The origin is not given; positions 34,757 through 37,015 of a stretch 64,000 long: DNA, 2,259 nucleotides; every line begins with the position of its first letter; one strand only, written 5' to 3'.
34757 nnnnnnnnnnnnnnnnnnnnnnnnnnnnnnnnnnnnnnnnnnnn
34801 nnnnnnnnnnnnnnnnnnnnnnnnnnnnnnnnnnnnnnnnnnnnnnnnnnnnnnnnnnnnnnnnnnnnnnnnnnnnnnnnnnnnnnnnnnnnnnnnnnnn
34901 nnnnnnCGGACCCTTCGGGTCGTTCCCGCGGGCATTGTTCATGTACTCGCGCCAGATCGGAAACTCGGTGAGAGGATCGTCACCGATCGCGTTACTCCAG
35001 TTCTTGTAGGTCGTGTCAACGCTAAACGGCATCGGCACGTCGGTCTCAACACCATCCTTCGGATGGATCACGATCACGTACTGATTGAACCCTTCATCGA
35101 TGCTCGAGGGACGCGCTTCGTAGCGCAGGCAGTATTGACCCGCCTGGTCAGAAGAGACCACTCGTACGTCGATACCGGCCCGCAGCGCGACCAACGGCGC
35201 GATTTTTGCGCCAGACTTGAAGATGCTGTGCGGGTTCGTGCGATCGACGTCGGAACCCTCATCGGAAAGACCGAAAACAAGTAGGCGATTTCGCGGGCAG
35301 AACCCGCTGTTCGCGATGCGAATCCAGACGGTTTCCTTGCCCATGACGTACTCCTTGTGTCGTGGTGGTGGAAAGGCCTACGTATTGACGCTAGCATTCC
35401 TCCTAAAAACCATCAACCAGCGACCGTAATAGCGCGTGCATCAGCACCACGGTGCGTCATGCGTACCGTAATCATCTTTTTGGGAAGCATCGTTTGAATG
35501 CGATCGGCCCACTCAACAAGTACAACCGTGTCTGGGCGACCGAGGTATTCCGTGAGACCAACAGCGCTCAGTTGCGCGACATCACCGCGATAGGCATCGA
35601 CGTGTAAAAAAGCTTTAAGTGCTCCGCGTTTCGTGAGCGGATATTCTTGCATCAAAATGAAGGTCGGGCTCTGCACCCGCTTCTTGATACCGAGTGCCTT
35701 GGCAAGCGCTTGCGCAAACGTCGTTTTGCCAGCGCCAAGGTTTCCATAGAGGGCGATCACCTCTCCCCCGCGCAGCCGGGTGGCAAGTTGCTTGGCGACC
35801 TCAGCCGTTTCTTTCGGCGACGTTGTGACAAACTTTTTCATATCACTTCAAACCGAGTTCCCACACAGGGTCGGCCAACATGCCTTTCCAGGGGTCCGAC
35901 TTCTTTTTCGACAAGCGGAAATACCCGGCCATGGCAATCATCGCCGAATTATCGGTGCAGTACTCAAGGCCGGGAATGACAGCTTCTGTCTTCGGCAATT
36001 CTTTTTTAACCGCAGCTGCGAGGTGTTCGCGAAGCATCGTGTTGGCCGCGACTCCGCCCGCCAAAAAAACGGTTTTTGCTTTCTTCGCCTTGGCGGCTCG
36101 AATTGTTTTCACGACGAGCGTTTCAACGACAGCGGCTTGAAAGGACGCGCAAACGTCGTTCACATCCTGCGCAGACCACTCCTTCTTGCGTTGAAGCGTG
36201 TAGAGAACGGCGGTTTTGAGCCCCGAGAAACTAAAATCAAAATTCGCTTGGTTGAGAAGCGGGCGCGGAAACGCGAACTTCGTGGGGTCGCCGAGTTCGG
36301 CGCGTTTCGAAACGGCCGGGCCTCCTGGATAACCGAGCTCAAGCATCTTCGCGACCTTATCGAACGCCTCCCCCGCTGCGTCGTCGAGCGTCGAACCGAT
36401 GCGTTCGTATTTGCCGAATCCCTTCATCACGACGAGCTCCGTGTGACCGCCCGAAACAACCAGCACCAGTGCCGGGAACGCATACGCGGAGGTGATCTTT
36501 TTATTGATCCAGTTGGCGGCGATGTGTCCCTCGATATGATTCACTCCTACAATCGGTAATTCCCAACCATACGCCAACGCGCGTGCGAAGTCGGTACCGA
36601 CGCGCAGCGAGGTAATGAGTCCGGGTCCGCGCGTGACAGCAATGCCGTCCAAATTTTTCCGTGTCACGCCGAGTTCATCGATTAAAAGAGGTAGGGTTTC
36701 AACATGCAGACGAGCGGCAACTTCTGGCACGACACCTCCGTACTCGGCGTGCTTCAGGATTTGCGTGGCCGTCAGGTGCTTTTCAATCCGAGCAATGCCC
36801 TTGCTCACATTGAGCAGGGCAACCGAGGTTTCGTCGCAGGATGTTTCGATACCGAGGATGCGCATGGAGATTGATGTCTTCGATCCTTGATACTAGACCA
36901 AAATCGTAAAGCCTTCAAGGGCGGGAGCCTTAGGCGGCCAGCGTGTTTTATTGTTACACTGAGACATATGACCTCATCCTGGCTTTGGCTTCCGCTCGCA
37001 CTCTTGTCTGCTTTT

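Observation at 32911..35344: Unknown two-gene operon: 509-aa cytoplasmic HExxH protein plus 262-aa partner, between pilB and tsaE-tsaD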

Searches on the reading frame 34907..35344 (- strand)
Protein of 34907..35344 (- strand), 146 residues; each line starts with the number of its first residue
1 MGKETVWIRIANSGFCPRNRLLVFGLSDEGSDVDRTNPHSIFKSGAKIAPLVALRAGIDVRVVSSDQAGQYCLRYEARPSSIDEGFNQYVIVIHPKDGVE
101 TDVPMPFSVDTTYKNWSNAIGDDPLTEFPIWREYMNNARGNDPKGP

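Call 51: search_solved_structures(query=A5, max_evalue=10, show_alignments=0)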
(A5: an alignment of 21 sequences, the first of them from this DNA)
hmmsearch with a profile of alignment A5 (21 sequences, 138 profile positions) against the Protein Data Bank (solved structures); distinct sequences matched with E-value up to 10: 23.
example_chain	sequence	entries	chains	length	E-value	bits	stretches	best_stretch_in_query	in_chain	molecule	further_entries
2ior_A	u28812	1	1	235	0.012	18.9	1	15-60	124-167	Chaperone protein htpG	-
2ygf_A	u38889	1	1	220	0.041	17.1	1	3-81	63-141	ATP-DEPENDENT MOLECULAR CHAPERONE HSP82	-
8yjg_A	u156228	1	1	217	0.077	16.2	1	3-82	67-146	ATP-dependent molecular chaperone HSC82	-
2akp_A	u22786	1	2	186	0.08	16.2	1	3-81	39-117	ATP-dependent molecular chaperone HSP82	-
2wep_A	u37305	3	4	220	0.085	16.1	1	3-81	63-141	ATP-DEPENDENT MOLECULAR CHAPERONE HSP82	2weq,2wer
1a4h_A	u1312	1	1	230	0.089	16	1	3-81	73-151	HEAT SHOCK PROTEIN 90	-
2cgf_A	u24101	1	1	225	0.093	16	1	3-81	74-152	ATP-DEPENDENT MOLECULAR CHAPERONE HSP82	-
1bgq_A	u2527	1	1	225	0.094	15.9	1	3-81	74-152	HEAT SHOCK PROTEIN 90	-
1am1_A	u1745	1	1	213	0.098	15.9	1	3-81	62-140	HEAT SHOCK PROTEIN 90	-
1y4s_A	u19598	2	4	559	0.098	15.9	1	15-59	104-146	Chaperone protein htpG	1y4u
1amw_A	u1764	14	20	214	0.099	15.9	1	3-81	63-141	HEAT SHOCK PROTEIN 90 | HEAT SHOCK PROTEIN HSP82 | ATP-DEPENDENT MOLECULAR CHAPERONE HSP82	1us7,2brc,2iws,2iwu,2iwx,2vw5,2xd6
2bre_A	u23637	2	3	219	0.11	15.8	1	3-81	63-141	ATP-DEPENDENT MOLECULAR CHAPERONE HSP82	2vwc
1ah6_A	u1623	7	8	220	0.11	15.8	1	3-81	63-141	HEAT SHOCK PROTEIN 90 | ATP-DEPENDENT MOLECULAR CHAPERONE HSP82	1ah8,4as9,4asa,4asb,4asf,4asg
1zw9_A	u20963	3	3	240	0.12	15.6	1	3-81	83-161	HSP82 | ATP-dependent molecular chaperone HSP82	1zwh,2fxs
2iop_A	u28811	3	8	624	0.12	15.5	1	15-59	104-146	Chaperone protein htpG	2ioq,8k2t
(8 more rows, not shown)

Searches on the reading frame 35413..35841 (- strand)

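Call 3: search_protein_families(library=pfam, proteins=[window:35413-35841:-], max_evalue=0.1)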
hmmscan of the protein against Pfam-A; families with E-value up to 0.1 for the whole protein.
window:35413-35841:- (142 aa): 23 families
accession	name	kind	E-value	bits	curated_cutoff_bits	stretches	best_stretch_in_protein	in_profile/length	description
PF02367.23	TsaE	-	4.8e-36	124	26.6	1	7-137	2-127/128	Threonylcarbamoyl adenosine biosynthesis protein TsaE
PF13191.12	AAA_16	-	0.00026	22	32.6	1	11-120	8-103/167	AAA ATPase domain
PF00005.33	ABC_tran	-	0.00069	20.7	25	1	17-49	2-34/137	ABC transporter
PF00004.35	AAA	-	0.00083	20.2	21.2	1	30-53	2-25/131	ATPase family associated with various cellular activities (AAA)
PF13401.12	AAA_22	-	0.0013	19.4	27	1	25-100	4-79/130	AAA domain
PF05729.18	NACHT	-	0.002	18.4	26.7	1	28-57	2-31/167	NACHT domain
PF13481.12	AAA_25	-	0.0025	17.9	27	1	16-48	23-55/195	AAA domain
PF13671.12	AAA_33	-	0.003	18.3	27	1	28-65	1-37/143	AAA domain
PF25201.1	nSTAND6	-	0.0041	17.6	27.7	1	16-54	8-46/148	Novel STAND NTPase 6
PF13238.12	AAA_18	-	0.0046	17.9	29.4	1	29-56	1-25/128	AAA domain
PF03193.22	RsgA_GTPase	-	0.0067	16.7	30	1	9-51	90-131/174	RsgA GTPase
PF05496.18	RuvB_N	-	0.015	15.5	27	1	26-60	33-67/159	Holliday junction DNA helicase RuvB P-loop domain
PF01712.25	dNK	-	0.015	15.5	27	1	29-53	1-25/203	Deoxynucleoside kinase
PF13479.12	AAA_24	-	0.017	15.4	27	1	28-51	4-27/195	AAA domain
PF20720.3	nSTAND3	-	0.017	15.3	27.2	1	17-50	8-41/155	Novel STAND NTPase 3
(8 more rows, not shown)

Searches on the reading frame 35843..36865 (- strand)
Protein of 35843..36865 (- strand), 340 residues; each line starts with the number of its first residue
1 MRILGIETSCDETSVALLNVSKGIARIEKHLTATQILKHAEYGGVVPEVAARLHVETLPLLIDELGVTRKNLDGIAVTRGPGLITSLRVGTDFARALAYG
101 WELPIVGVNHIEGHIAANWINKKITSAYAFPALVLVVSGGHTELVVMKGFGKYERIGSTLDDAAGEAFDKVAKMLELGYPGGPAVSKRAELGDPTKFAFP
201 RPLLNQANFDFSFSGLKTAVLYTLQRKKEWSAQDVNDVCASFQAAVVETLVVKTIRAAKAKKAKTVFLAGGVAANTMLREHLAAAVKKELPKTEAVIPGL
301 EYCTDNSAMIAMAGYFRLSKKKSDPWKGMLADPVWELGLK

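Call 3: search_protein_families(library=pfam, proteins=[window:35843-36865:-], max_evalue=0.1)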
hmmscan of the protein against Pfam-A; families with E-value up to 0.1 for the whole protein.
window:35843-36865:- (340 aa): 7 families
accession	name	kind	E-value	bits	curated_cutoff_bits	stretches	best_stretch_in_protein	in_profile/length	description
PF00814.31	TsaD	-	5.8e-91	305.3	24.8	1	29-311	4-263/264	tRNA N6-adenosine threonylcarbamoyltransferase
PF22521.2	HypF_C_2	-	4.2e-07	30.4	27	1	228-289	159-220/241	Carbamoyltransferase, Kae1-like Domain, second subdomain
PF02543.21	Carbam_trans_N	-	3e-05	24.1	24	1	225-283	262-321/346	Carbamoyltransferase N-terminus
PF03702.20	AnmK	-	0.028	13.9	24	1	225-312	253-332/367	Anhydro-N-acetylmuramic acid kinase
PF17042.10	NBD_C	-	0.052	14.5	28.3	0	217-286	60-131/168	Nucleotide-binding C-terminal domain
PF18844.6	baeRF_family2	-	0.065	13.8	26.9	0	256-291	69-104/149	Bacterial archaeo-eukaryotic release factor family 2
PF01869.26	BcrAD_BadFG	-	0.071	13.1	31.5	0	245-294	204-252/271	BadF/BadG/BcrA/BcrD ATPase family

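Call 99: find_related_loci(query=window:35843-36865:-, collection=metagenome_contigs, flank=7000)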
Query window:35843-36865:- (340 aa) in metagenome_contigs; peptide patterns used: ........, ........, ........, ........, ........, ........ (x = any residue, [..] = any of these).
463 stretches matched a pattern; 338 encode a relative of the query (tblastn E <= 1e-3); the best 80 are kept; 80 distinct loci.
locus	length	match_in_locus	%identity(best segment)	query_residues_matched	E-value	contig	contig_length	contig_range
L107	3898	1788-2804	84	1-339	0e+0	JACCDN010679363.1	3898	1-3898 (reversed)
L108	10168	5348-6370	83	1-338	0e+0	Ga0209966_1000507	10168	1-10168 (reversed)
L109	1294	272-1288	83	1-339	0e+0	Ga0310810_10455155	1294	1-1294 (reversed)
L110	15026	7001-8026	80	1-339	0e+0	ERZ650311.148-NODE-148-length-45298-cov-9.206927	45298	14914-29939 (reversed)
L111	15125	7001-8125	60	2-338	4e-146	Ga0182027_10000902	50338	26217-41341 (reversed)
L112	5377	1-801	81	75-338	7e-145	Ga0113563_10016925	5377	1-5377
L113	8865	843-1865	82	1-338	0e+0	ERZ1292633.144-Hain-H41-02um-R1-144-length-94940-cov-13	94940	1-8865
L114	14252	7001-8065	56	1-338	2e-118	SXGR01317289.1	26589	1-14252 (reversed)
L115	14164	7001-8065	56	1-338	2e-118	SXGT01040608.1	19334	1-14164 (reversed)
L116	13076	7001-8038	54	1-337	3e-114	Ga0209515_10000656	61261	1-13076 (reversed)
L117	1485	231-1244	53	1-337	7e-121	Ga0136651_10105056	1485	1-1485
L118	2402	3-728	67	100-339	2e-113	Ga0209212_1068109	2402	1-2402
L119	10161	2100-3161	51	1-338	3e-108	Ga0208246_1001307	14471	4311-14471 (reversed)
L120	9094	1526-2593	54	1-338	8e-108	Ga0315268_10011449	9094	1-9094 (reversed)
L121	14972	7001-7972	51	1-324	1e-106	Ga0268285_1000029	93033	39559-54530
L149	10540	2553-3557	49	1-333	5e-92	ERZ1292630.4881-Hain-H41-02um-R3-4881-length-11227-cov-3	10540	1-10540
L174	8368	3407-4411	49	1-333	8e-89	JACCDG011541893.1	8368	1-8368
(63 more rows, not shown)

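Call 102: search_protein_families(library=pfam, proteins=[L120:3259-4110:+, L120:4196-5773:+, L120:5770-6420:+, L120:6416-6685:+, L111:9841-13983:+, L111:8628-9131:+, L111:9309-9743:+, L174:4858-5394:+, L119:3732-4565:+, L149:4177-4908:-], max_evalue=0.01)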
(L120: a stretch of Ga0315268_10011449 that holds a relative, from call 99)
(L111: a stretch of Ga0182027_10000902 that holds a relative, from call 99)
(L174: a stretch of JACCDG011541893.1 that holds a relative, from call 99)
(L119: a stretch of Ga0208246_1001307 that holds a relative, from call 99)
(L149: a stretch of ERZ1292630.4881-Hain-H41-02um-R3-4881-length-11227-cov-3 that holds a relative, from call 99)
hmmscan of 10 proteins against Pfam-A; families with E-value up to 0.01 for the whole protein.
L120:3259-4110:+ (284 aa): 1 family
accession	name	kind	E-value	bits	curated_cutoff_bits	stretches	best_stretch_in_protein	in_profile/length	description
PF13406.11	SLT_2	-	4.7e-11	42.9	24.3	1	162-242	143-214/292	Transglycosylase SLT domain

L120:4196-5773:+ (526 aa): 0 families

L120:5770-6420:+ (217 aa): 1 family
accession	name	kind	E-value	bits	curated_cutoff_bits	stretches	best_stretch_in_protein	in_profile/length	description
PF00899.27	ThiF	-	5.3e-15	55.7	28.1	1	21-200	22-205/238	ThiF family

L120:6416-6685:+ (90 aa): 2 families
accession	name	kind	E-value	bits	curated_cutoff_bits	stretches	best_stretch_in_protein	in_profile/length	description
PF21965.2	SAMP2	-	1.9e-05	25.4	27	1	16-79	2-59/63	Small archaeal modifier protein 2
PF14451.12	Ub-Mut7C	-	0.0014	18.9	23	1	23-80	17-74/81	Mut7-C ubiquitin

L111:9841-13983:+ (1381 aa): 0 families

L111:8628-9131:+ (168 aa): 0 families

L111:9309-9743:+ (145 aa): 0 families

L174:4858-5394:+ (179 aa): 0 families

L119:3732-4565:+ (278 aa): 0 families

L149:4177-4908:- (244 aa): 2 families
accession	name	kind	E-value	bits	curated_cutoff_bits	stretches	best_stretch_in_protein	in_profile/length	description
PF04452.19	Methyltrans_RNA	-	9.4e-46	155.8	23.9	1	90-241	4-163/165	RNA methyltransferase domain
PF20260.4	PUA_4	-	1.4e-06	28.7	23.9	1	41-79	9-47/48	RNA methyltransferase PUA domain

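Call 103: search_protein_families(library=padloc, proteins=[L120:3259-4110:+, L120:4196-5773:+, L120:5770-6420:+, L120:6416-6685:+, L111:9841-13983:+], max_evalue=0.01)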
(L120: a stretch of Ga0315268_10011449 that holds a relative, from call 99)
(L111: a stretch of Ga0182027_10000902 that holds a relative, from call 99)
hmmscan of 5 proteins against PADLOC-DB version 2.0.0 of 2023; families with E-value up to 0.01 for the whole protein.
L120:3259-4110:+ (284 aa): 0 families

L120:4196-5773:+ (526 aa): 0 families

L120:5770-6420:+ (217 aa): 29 families (the best 25 are shown)
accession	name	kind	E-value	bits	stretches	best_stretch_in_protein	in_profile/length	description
PDLC00832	E1-E2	-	1.5e-12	44.5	1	16-95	335-415/588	E1-E2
PDLC00830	E1-E2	-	4.1e-11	39.9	1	10-99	301-391/551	E1-E2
PDLC00829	E1-E2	-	2.4e-10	38.1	1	20-93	172-246/426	E1-E2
PDLC00855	E1-E2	-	2.7e-10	37.9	1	15-90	298-374/579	E1-E2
PDLC00848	E1-E2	-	4.9e-10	36.3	1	16-91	371-447/607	E1-E2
PDLC00836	E1-E2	-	9.7e-10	35.6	1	11-78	333-400/602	E1-E2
PDLC00828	E1-E2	-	1.6e-09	35.6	1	16-80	172-236/431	E1-E2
PDLC00851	E1-E2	-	2e-09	34.8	1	11-82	232-303/491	E1-E2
PDLC00856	E1-E2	-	3.5e-09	33.7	1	10-60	313-363/573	E1-E2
PDLC00837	E1-E2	-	5.8e-09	33.2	1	16-59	322-365/593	E1-E2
PDLC00847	E1-E2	-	1.6e-08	31.4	1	19-81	286-348/523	E1-E2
PDLC00844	E1-E2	-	2.6e-08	30.9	1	18-94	275-350/489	E1-E2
PDLC00843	E1-E2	-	3.5e-08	30.4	1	9-61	308-360/575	E1-E2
PDLC00852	E1-E2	-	4.1e-08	30.3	1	21-84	328-391/546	E1-E2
PDLC00825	E1-E2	-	1.8e-07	28.4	1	19-59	307-347/568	E1-E2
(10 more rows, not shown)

L120:6416-6685:+ (90 aa): 0 families

L111:9841-13983:+ (1381 aa): 1 family
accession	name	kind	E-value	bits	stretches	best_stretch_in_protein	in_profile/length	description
PDLC03859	LmuB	-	0.0055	13.9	0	916-1158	204-403/611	-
